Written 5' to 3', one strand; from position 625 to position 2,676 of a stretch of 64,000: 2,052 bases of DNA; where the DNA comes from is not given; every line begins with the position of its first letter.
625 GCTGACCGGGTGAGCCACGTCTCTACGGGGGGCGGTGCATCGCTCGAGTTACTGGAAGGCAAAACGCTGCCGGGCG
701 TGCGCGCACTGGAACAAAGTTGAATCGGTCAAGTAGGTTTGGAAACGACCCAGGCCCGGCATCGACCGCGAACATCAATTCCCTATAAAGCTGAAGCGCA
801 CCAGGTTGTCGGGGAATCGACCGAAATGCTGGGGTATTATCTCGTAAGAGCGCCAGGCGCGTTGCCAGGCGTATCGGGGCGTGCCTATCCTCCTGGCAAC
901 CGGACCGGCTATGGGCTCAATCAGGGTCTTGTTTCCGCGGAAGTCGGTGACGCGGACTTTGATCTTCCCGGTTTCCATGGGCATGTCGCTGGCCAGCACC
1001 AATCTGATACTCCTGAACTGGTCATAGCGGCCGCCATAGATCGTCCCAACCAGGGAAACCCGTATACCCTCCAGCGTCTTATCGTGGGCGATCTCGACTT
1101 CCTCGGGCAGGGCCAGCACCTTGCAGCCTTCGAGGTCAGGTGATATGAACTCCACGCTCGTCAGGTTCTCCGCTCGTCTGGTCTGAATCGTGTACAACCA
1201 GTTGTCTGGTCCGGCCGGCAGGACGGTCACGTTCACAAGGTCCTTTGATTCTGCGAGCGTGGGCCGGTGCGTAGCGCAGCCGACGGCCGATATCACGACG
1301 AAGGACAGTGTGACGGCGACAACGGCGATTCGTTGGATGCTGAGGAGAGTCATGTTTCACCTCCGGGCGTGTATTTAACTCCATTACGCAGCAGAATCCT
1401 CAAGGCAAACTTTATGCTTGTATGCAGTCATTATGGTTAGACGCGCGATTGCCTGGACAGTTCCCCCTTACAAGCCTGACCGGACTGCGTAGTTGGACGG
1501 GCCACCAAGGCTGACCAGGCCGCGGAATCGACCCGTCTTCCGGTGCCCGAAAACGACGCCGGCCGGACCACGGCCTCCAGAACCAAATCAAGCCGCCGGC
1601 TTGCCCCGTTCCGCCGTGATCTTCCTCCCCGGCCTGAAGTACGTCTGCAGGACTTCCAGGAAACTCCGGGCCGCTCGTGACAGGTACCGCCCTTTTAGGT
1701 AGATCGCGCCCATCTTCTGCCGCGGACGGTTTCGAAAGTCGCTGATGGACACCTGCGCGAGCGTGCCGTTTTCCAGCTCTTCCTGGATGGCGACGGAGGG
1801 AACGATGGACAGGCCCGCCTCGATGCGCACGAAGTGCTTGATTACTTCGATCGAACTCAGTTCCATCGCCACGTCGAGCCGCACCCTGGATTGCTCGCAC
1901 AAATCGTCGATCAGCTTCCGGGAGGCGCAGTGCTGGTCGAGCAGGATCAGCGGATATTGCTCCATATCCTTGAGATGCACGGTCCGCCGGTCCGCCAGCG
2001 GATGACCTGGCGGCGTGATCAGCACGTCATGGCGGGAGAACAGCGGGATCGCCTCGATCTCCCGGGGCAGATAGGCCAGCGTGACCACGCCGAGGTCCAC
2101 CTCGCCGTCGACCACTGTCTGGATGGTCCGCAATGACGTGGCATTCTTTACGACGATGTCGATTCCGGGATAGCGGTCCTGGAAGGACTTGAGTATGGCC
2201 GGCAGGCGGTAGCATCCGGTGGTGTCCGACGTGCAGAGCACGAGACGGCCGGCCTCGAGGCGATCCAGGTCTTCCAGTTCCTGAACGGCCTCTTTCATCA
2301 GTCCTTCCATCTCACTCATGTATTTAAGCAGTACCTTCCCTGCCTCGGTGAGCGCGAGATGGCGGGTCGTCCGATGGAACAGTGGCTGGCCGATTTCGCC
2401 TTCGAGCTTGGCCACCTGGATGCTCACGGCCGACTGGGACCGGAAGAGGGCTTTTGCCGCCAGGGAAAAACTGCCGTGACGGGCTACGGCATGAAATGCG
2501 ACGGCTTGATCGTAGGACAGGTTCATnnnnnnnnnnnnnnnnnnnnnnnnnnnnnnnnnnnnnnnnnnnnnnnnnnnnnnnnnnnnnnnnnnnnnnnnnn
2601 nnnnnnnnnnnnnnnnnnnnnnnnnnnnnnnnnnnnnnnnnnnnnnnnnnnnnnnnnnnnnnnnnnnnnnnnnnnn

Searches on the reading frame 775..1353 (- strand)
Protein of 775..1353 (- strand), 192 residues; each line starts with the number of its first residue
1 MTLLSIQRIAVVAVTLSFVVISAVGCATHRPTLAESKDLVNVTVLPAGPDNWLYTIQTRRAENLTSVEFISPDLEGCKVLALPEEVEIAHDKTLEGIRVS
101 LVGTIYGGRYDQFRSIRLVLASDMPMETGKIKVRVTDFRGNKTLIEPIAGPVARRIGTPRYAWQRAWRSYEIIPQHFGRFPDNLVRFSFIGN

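Call 8: search_protein_families(library=pfam, proteins=[window:775-1353:-])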
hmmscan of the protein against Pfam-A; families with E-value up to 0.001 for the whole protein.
window:775-1353:- (192 aa): 0 families

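Call 31: find_encoding_contigs(protein=window:775-1353:-, flank=2600, max_places=10)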
Protein window:775-1353:- (192 aa): no gene with exactly this product is on record in the collection.

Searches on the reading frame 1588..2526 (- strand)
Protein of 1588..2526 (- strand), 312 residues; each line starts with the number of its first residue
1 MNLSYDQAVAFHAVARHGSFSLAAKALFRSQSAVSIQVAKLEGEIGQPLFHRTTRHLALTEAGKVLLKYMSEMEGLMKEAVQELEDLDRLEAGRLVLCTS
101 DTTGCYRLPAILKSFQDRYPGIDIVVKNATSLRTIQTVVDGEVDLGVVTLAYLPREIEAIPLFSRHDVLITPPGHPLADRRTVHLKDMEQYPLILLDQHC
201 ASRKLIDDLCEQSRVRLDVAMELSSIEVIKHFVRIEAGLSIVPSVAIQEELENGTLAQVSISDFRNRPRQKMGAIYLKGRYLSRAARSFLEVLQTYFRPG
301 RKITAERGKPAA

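Call 8: search_protein_families(library=pfam, proteins=[window:1588-2526:-])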
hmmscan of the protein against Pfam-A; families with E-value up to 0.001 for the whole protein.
window:1588-2526:- (312 aa): 2 families
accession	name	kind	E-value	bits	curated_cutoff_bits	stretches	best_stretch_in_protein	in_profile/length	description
PF03466.25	LysR_substrate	-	1.1e-51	175.7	28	1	90-297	3-208/209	LysR substrate binding domain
PF00126.33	HTH_1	-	4.2e-23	81.5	26.6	1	7-64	3-60/60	Bacterial regulatory helix-turn-helix protein, lysR family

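Call 9: search_protein_families(library=ncbifam, proteins=[window:1588-2526:-])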
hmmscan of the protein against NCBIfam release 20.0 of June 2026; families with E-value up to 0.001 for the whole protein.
window:1588-2526:- (312 aa): 55 families (the best 25 are shown)
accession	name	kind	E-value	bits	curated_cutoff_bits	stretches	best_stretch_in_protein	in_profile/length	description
NF040786.1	LysR_Sec_metab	equivalog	7.4e-52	176.2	250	1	7-295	5-296/298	selenium metabolism-associated LysR family transcriptional regulator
TIGR03339.1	phn_lysR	subfamily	1.2e-47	162.5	341.1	1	10-292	4-278/279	aminoethylphosphonate catabolism associated LysR family transcriptional regulator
NF008416.0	PRK11242.1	equivalog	2.9e-47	161.4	277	1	11-297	9-291/300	transcriptional regulator CynR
NF047520.1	trans_act_CidR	equivalog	5e-47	160.5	415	1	11-295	9-290/292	cidABC operon transcriptional activator CidR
NF053705.1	TransRegGltCGpos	equivalog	2.2e-43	148.6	350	1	7-298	5-294/300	glutamate biosynthesis transcriptional regulator GltC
NF009327.0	PRK12684.1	subfamily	6.5e-42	143.8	402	1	14-294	13-292/313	CysB family HTH-type transcriptional regulator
NF040889.1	trans_reg_YeiE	equivalog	1.7e-41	142.3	480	1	1-292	1-285/288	DNA-binding transcriptional regulator YeiE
NF008095.0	PRK10837.1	subfamily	9.4e-39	133.4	281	1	2-294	2-287/290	LysR family transcriptional regulator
NF045775.1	acetoin_reg_AlsR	exception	1.3e-34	120.1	430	1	11-246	9-246/290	acetoin biosynthesis transcriptional regulator AlsR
NF009326.0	PRK12681.1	equivalog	3.8e-34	118.6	436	1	19-273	18-273/324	HTH-type transcriptional regulator CysB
NF045990.1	TransRegCbbRRhodb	equivalog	7.4e-34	117.2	450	1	4-262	7-267/304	LysR family regulator CbbR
NF052633.1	LysR_TF_PsrA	exception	7.6e-34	117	540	1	2-289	4-288/297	L-proline-binding transcription factor PsrA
NF047711.1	PutUtilRegPtrR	equivalog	2e-33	115.7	400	1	7-249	5-241/283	putrescine utilization regulator PtrR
TIGR02424.1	TF_pcaQ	equivalog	3e-32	111.7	303.8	1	9-295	9-296/300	pca operon transcription factor PcaQ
NF009324.0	PRK12679.1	equivalog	9e-32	110.4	491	1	21-258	20-258/316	HTH-type transcriptional regulator Cbl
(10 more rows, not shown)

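Call 26: find_encoding_contigs(protein=window:1588-2526:-, flank=1500, max_places=10)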
Protein window:1588-2526:- (312 aa): 2 contigs read that carry it; 2 places shown.
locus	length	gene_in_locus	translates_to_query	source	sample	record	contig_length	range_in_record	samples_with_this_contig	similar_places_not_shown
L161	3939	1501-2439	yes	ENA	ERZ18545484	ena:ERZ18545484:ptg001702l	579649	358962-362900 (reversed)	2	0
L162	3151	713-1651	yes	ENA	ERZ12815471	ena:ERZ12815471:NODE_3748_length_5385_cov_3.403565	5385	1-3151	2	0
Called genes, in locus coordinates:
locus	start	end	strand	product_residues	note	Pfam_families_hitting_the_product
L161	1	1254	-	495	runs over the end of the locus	PF00478:IMPDH, PF00571:CBS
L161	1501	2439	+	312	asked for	PF00126:HTH_1, PF03466:LysR_substrate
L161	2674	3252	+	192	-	-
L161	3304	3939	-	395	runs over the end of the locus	PF00162:PGK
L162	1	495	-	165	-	?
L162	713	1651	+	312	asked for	PF00126:HTH_1, PF03466:LysR_substrate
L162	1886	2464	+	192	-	-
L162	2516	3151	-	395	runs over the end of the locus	PF00162:PGK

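Call 53: list_cluster_members(proteins=[window:1588-2526:-])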
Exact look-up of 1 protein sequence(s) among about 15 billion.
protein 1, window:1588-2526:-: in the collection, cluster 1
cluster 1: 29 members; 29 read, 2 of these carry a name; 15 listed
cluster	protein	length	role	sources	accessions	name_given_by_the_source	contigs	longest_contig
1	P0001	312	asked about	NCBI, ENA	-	-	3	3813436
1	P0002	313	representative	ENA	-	-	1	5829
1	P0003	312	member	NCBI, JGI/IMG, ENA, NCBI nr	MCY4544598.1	MAG: LysR family transcriptional regulator [Gemmatimonadetes bacterium] | LysR family transcriptional regulator [Gemmatimonadota bacterium]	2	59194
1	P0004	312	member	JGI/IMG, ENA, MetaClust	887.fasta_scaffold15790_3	\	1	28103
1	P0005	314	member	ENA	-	-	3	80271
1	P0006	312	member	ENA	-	-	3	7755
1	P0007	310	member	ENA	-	-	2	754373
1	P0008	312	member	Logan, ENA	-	-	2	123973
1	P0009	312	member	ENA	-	-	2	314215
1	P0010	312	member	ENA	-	-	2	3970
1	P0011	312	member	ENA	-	-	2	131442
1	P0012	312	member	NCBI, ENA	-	-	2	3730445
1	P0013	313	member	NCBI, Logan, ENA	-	-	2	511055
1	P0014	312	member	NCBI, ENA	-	-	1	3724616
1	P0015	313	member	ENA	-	-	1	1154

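Call 55: find_encoding_contigs(protein=P0008, flank=700, max_places=10)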
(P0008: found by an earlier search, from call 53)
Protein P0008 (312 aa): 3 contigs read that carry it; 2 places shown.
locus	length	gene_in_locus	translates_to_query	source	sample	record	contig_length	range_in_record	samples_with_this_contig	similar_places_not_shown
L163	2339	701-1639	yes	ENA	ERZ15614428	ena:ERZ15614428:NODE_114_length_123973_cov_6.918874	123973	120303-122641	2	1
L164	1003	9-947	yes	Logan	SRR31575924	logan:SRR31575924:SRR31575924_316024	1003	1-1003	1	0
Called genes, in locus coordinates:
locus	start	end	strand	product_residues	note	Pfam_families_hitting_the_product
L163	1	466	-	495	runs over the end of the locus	PF00478:IMPDH, PF00571:CBS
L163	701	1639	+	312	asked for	PF00126:HTH_1, PF03466:LysR_substrate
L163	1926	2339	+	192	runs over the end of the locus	-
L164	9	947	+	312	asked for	PF00126:HTH_1, PF03466:LysR_substrate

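Call 56: find_encoding_contigs(protein=P0004, flank=700, max_places=10)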
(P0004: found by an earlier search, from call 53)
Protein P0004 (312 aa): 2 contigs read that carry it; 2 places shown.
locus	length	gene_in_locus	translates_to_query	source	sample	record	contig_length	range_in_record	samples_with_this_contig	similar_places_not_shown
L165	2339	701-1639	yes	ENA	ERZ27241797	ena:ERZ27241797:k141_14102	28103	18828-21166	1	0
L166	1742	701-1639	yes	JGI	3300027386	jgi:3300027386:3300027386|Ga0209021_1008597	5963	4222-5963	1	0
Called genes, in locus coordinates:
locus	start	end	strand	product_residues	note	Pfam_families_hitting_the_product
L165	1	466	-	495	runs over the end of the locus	PF00478:IMPDH, PF00571:CBS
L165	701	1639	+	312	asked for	PF00126:HTH_1, PF03466:LysR_substrate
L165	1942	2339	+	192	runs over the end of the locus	-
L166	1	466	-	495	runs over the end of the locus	PF00478:IMPDH, PF00571:CBS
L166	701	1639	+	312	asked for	PF00126:HTH_1, PF03466:LysR_substrate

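Call 57: find_encoding_contigs(protein=P0009, flank=700, max_places=10)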
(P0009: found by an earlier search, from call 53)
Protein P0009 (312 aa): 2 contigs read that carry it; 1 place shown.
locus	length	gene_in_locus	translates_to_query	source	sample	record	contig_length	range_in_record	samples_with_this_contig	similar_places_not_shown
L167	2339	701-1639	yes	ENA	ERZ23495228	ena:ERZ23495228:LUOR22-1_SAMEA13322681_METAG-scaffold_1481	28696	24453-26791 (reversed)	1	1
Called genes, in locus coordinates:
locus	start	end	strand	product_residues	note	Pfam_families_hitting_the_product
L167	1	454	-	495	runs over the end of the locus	PF00478:IMPDH, PF00571:CBS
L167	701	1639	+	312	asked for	PF00126:HTH_1, PF03466:LysR_substrate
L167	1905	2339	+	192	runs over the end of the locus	-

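Call 58: find_encoding_contigs(protein=P0011, flank=700, max_places=10)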
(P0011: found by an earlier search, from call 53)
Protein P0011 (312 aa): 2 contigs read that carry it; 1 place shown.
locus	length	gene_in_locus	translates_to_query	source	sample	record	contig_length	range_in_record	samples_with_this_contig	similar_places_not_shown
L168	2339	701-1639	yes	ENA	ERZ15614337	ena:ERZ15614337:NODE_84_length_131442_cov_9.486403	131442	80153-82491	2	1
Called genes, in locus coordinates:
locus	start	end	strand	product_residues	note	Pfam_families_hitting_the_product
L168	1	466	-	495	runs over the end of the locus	PF00478:IMPDH, PF00571:CBS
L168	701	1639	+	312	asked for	PF00126:HTH_1, PF03466:LysR_substrate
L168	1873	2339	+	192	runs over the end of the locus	-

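Call 59: find_encoding_contigs(protein=P0005, flank=700, max_places=10)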
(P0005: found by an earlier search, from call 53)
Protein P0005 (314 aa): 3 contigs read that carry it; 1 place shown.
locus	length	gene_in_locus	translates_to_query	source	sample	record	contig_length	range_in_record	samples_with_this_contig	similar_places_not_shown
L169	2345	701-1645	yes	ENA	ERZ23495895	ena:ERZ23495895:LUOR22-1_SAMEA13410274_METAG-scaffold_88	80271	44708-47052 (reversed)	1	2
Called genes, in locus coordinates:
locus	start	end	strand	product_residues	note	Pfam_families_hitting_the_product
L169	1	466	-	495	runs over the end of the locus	PF00478:IMPDH, PF00571:CBS (weak)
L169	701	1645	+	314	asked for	PF00126:HTH_1, PF03466:LysR_substrate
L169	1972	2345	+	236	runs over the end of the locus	PF14337:Abi_alpha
